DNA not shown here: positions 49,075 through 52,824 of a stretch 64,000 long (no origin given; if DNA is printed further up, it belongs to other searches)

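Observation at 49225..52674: Corrinoid reductive activase (RACo-like) carrying an inserted GltD-like NAD(P)H/FAD/Fe-S module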

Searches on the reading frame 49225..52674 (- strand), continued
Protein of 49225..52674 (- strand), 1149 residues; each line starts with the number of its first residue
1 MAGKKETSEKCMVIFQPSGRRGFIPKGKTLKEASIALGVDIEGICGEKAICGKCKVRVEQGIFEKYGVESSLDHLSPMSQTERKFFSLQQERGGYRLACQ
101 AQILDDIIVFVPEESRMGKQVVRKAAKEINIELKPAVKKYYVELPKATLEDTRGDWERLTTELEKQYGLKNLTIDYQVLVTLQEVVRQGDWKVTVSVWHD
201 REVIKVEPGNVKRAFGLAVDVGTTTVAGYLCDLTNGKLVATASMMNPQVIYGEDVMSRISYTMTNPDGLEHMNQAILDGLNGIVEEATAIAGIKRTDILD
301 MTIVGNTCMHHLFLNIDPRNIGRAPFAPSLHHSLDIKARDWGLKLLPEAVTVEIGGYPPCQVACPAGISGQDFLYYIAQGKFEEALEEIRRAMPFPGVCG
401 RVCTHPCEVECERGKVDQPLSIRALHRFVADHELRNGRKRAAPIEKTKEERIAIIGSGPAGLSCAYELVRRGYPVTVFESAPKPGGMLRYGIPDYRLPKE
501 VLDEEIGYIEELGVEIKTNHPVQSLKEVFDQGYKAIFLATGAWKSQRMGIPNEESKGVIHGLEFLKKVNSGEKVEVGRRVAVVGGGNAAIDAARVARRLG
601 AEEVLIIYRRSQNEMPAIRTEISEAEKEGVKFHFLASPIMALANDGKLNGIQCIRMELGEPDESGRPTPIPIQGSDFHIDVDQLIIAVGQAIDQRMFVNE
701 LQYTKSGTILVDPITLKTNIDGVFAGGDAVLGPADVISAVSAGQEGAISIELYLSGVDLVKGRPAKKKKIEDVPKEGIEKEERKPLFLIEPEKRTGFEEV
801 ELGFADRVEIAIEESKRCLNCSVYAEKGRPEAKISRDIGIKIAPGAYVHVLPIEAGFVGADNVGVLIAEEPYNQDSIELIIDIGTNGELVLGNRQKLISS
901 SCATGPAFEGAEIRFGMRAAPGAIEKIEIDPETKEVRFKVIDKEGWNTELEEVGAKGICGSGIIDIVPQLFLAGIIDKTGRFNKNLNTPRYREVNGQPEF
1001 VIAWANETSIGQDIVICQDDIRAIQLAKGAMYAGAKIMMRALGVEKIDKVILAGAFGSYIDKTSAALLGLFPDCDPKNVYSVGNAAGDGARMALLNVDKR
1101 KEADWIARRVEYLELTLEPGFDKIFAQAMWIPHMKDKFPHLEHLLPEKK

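Call 73: fold_search(model_id=the predicted structure, library=pdb)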
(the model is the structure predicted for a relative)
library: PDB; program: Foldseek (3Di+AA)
matches with E <= 10: 1976; with E <= 0.001: 674
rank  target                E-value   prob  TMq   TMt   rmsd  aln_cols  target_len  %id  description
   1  9n5u_A                1.2e-45  1.00  0.37  0.44  10.5       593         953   38  Structure of the Thermococcus sibiricus NfnABC complex (released 2025-05-07)
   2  9bov_A                2.9e-45  1.00  0.37  0.36   3.8       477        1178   45  Structure of electron bifurcating Nfn-ABC complexed with NAD from Caldicellulosiruptor saccharolyticus (released 2025-03-05)
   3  9n5v_A                3.7e-44  1.00  0.37  0.44   3.8       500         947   44  Structure of the NAD(H)-bound Thermococcus sibiricus NfnABC complex (released 2025-05-07)
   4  8oh5_C                2.0e-43  1.00  0.37  0.36  21.8       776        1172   30  Cryo-EM structure of the electron bifurcating transhydrogenase StnABC complex from Sporomusa Ovata (state 2) (released 2023-09-13)
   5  5jca_L                6.3e-38  1.00  0.32  0.75   3.8       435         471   41  NADP(H) bound NADH-dependent Ferredoxin:NADP Oxidoreductase (NfnI) from Pyrococcus furiosus (released 2017-04-12)
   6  4ylf_B                8.7e-38  1.00  0.33  0.78   2.7       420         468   42  Insights into flavin-based electron bifurcation via the NADH-dependent reduced ferredoxin-NADP oxidoreductase structur (released 2015-07-08)
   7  5jfc_L                2.4e-36  1.00  0.31  0.74   3.9       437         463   39  NADH-dependent Ferredoxin:NADP Oxidoreductase (NfnI) from Pyrococcus furiosus (released 2017-04-12)
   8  3zyy_X                8.7e-36  1.00  0.40  0.71  25.7      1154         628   21  Reductive activator for corrinoid,iron-sulfur protein (released 2012-04-04)
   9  5vj7_A                8.7e-35  1.00  0.31  0.75   3.8       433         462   37  Ferredoxin NADP Oxidoreductase (Xfn) (released 2017-07-19)
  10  3zyy_Y                1.2e-34  1.00  0.39  0.83  10.7      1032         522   20  Reductive activator for corrinoid,iron-sulfur protein (released 2012-04-04)
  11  4c1n_I                5.7e-34  1.00  0.35  0.71   9.9      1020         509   20  Corrinoid protein reactivation complex with activator (released 2014-08-13)
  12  6s6s_E                1.7e-33  1.00  0.32  0.75   3.1       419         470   34  Structure of Azospirillum brasilense Glutamate Synthase in a4b4 oligomeric state. (released 2019-09-11)
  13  4c1n_K                1.9e-33  1.00  0.35  0.72  11.7      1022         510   20  Corrinoid protein reactivation complex with activator (released 2014-08-13)
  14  6s6t_E                4.8e-32  1.00  0.32  0.74   3.3       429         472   33  Structure of Azospirillum brasilense Glutamate Synthase in a4b3 oligomeric state (released 2019-09-11)
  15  2vdc_G                1.1e-29  1.00  0.32  0.76   3.6       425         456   30  THE 9.5 A RESOLUTION STRUCTURE OF GLUTAMATE SYNTHASE FROM CRYO-ELECTRON MICROSCOPY AND ITS OLIGOMERIZATION BEHAVIOR IN (released 2008-01-15)
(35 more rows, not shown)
